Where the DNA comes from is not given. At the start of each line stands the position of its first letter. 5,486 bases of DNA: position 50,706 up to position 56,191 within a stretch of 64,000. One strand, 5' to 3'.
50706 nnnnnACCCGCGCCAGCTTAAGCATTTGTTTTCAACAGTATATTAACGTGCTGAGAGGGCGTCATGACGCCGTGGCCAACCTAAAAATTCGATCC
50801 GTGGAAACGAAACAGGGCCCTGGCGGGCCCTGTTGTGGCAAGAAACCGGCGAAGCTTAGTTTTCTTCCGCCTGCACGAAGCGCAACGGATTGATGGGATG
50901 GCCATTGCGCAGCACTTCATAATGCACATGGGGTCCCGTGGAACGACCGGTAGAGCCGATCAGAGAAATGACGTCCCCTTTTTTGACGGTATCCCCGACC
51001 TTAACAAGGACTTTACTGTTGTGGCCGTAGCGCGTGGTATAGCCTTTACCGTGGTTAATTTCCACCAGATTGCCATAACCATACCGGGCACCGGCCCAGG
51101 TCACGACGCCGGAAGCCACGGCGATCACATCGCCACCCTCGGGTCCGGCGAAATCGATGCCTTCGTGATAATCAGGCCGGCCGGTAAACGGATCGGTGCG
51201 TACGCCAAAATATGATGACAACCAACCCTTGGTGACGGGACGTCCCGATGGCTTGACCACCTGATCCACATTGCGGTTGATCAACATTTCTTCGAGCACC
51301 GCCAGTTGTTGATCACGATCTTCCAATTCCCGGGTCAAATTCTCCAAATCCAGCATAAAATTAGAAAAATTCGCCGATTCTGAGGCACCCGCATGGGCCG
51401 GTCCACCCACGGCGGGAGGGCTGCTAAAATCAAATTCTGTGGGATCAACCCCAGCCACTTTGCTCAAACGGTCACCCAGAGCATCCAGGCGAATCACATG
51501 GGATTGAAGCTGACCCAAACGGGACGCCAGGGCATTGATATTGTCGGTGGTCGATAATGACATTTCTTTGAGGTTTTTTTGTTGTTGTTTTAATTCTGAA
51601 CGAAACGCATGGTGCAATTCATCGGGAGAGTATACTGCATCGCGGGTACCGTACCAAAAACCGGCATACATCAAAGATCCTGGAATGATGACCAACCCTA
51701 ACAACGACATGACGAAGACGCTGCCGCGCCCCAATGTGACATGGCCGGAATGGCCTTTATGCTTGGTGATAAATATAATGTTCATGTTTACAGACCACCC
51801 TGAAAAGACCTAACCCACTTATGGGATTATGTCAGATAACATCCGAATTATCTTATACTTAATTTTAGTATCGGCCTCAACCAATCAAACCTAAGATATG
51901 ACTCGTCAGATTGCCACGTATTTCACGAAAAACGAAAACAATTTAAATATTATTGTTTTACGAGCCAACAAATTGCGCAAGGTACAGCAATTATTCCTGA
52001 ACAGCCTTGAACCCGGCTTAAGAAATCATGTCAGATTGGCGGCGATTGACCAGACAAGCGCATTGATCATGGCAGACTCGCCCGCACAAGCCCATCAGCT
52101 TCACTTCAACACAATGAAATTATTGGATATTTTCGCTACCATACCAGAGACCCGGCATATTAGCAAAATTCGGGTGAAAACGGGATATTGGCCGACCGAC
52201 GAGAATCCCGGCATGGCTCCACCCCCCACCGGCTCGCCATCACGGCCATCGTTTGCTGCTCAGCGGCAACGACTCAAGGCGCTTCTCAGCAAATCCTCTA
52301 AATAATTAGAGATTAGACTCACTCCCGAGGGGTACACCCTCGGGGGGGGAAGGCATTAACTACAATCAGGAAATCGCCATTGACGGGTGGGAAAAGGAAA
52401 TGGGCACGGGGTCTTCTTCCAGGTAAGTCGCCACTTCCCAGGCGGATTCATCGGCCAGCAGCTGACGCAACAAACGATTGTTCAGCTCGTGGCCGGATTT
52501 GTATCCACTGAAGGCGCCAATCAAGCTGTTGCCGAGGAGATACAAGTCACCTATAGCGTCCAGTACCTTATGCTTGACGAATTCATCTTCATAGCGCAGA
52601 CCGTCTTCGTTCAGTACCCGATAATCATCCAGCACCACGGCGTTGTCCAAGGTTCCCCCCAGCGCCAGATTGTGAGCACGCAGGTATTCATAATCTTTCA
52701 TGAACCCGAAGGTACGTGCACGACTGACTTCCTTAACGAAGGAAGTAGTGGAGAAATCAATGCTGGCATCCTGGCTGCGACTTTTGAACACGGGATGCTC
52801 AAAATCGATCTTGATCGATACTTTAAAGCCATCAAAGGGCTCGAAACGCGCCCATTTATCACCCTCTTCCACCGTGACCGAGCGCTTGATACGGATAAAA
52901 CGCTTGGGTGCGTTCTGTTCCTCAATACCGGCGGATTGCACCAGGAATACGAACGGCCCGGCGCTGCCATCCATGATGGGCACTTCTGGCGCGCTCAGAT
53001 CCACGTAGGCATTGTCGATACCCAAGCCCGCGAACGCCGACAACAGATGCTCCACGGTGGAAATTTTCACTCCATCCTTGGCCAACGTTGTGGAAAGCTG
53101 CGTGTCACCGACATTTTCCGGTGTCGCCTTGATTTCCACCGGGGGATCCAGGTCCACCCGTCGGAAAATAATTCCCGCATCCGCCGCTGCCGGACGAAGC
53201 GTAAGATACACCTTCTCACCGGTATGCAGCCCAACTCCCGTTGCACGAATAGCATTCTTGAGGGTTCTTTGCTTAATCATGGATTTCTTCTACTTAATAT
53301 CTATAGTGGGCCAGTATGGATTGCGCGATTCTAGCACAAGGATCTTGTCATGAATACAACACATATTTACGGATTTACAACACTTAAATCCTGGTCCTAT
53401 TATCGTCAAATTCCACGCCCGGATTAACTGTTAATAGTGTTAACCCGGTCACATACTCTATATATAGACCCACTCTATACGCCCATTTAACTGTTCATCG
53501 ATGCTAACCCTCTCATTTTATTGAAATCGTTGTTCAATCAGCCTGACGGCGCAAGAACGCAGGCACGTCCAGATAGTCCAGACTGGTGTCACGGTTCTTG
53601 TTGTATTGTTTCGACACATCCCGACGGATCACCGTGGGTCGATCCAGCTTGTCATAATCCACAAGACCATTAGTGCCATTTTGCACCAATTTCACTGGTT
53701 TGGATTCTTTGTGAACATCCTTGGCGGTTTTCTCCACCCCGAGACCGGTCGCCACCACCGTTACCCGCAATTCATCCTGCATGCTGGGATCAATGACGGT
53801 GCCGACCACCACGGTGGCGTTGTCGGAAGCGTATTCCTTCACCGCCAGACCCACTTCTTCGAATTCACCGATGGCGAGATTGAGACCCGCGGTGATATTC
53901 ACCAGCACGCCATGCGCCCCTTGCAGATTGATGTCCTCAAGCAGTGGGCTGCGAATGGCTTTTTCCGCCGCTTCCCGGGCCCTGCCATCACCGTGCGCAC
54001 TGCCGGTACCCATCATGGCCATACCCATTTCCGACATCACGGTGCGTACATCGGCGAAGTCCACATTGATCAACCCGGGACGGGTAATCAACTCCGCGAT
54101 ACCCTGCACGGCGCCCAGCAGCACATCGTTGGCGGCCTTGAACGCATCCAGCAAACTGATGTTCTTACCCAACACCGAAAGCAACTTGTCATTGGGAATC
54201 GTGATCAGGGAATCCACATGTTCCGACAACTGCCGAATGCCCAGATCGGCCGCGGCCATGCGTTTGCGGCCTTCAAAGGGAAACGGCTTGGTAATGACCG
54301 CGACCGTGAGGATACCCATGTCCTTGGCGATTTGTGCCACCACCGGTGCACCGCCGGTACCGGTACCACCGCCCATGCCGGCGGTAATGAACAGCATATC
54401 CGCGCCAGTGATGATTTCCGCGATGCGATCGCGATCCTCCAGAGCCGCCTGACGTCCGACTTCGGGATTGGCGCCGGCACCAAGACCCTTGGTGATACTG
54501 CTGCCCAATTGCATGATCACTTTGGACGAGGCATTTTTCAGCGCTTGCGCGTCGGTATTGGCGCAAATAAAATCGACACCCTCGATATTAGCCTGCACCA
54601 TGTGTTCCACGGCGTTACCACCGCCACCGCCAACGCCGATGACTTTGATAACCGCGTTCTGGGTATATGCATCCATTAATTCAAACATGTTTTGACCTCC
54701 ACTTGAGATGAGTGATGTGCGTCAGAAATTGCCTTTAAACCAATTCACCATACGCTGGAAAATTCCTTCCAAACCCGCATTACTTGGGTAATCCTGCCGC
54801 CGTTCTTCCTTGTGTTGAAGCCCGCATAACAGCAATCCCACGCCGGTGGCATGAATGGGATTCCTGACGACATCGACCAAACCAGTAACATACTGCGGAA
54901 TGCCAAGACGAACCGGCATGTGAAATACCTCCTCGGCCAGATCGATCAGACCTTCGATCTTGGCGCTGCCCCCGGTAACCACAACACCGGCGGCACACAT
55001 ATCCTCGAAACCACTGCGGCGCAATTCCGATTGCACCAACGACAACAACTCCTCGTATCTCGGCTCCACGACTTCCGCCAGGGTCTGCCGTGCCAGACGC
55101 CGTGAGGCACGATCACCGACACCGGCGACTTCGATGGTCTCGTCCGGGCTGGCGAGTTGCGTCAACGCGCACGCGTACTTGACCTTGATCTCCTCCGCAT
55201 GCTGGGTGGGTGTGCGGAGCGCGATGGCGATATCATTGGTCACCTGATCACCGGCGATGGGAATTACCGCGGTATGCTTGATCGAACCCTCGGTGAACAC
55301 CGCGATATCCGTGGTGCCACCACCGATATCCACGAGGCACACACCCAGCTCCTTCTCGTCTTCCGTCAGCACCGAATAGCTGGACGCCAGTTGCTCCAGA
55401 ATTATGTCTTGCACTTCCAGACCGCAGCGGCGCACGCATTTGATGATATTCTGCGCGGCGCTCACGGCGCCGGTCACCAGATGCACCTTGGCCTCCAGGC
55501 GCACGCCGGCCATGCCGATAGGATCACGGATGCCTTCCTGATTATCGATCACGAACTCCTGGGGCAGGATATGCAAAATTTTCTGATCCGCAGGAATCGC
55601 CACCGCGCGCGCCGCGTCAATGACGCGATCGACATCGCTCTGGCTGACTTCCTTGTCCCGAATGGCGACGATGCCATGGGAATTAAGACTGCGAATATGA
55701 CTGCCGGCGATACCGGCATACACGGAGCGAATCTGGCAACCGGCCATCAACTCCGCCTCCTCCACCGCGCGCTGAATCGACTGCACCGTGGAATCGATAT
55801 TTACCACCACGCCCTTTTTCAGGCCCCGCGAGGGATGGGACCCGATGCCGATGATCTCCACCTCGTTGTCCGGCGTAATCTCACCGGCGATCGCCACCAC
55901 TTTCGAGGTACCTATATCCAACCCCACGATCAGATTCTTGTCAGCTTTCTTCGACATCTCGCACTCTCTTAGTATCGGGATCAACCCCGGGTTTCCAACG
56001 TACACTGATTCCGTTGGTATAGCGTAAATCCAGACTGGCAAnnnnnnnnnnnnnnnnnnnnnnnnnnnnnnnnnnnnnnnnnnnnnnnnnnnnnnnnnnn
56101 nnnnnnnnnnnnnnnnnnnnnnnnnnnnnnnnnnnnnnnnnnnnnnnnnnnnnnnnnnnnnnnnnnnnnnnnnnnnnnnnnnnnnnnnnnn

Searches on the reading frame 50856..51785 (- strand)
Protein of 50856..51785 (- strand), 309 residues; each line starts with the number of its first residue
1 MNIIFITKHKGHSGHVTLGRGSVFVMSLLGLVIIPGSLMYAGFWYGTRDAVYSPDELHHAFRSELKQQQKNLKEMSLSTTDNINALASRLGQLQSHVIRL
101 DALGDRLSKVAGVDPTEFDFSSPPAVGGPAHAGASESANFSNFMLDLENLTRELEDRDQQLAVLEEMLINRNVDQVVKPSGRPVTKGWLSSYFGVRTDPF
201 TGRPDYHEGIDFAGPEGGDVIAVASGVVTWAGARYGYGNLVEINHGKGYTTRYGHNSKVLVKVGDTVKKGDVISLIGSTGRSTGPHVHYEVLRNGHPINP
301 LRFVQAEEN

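Call 75: search_protein_families(library=pfam, proteins=[window:50856-51785:-], max_evalue=0.0001)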
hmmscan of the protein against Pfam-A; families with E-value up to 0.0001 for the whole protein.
window:50856-51785:- (309 aa): 1 family
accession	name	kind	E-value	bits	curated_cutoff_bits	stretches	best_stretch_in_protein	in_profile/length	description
PF01551.29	Peptidase_M23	-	1e-34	119.1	28.7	1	206-300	2-96/96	Peptidase family M23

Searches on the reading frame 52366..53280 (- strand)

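Call 75: search_protein_families(library=pfam, proteins=[window:52366-53280:-], max_evalue=0.0001)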
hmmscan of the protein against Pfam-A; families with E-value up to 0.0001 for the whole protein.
window:52366-53280:- (304 aa): 1 family
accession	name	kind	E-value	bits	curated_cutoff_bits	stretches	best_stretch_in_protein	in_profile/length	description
PF03331.19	LpxC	-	2.3e-113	378.6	27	1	4-275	1-267/268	UDP-3-O-acyl N-acetylglycosamine deacetylase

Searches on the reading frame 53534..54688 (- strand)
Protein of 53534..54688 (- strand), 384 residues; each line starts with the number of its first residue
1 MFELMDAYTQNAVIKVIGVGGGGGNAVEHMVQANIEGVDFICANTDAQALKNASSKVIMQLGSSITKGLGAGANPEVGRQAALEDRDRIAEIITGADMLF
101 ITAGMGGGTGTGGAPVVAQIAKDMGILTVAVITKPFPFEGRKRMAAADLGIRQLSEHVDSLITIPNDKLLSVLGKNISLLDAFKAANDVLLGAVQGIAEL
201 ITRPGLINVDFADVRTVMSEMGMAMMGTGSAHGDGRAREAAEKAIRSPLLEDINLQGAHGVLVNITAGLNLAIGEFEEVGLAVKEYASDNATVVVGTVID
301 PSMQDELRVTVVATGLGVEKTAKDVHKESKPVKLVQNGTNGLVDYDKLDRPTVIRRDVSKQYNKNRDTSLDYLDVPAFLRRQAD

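Call 76: search_protein_families(library=pfam, proteins=[window:53534-54688:-], max_evalue=0.0001)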
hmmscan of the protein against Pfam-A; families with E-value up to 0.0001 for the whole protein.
window:53534-54688:- (384 aa): 2 families
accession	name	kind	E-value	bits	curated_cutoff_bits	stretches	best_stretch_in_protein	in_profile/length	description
PF00091.31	Tubulin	-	5.2e-49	167.5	33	1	14-173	2-189/190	Tubulin/FtsZ family, GTPase domain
PF12327.13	FtsZ_C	-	5e-35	120.1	27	1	222-316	1-94/95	FtsZ family, C-terminal domain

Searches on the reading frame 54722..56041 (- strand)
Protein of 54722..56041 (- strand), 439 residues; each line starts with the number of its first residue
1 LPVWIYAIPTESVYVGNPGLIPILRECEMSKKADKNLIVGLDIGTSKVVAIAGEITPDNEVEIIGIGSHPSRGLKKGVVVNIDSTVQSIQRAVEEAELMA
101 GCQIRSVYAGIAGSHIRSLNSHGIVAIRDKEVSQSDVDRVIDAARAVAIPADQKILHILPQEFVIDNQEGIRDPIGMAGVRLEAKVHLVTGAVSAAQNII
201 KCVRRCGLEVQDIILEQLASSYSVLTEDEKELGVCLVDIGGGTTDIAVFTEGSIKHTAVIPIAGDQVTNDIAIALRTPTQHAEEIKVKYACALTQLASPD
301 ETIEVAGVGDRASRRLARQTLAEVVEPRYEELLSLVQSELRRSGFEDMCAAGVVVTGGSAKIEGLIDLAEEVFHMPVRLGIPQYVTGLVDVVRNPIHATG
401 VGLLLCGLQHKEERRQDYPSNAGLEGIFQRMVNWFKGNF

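Call 76: search_protein_families(library=pfam, proteins=[window:54722-56041:-], max_evalue=0.0001)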
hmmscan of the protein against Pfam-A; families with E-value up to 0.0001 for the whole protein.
window:54722-56041:- (439 aa): 6 families
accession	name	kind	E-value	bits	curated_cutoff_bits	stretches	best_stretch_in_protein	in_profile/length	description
PF14450.12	FtsA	-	7.6e-52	175.4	31.8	2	235-402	1-127/127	Cell division protein FtsA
PF02491.25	SHS2_FTSA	-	6e-35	119.9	25.4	1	113-190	1-79/79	SHS2 domain inserted in FTSA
PF06723.19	MreB_Mbl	-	8.4e-16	58.1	27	1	201-379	114-303/327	MreB/Mbl protein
PF06277.17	EutA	-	1.8e-07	30.8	27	1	228-293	139-205/475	Ethanolamine utilisation protein EutA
PF00012.26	HSP70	-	2.4e-06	26.5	20.6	0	198-249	151-203/599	Hsp70 protein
PF11104.14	PilM_2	-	1.1e-05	25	27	0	220-288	168-236/340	Type IV pilus assembly protein PilM;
